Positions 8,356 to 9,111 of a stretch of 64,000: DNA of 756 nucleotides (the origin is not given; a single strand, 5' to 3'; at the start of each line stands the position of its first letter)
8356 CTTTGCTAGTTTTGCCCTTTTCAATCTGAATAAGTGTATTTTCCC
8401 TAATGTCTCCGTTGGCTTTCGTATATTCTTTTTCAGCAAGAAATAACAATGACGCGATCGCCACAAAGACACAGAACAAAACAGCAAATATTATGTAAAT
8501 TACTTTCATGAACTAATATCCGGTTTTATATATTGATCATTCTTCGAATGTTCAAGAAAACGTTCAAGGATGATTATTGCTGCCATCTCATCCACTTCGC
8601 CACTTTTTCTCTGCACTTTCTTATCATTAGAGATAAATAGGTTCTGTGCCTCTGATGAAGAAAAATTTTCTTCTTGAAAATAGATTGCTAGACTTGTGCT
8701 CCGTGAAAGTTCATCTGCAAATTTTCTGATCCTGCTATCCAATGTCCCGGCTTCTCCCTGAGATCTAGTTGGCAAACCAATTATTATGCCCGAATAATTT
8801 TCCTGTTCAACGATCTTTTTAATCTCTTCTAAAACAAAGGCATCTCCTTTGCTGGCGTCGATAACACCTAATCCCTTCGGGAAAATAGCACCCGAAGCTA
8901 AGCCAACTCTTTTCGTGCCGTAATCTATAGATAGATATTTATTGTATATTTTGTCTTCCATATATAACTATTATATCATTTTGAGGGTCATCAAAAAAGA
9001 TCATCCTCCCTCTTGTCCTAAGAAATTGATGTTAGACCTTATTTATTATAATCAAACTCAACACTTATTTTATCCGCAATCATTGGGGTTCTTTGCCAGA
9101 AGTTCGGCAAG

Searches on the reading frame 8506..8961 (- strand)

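Call 61: search_protein_families(library=pfam, proteins=[window:8506-8961:-], max_evalue=0.001)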
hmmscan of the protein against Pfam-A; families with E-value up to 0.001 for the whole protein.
window:8506-8961:- (151 aa): 1 family
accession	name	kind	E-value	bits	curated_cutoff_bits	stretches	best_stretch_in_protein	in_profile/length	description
PF03652.20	RuvX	-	3.4e-30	105.6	29.2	1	8-137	2-133/134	Holliday junction resolvase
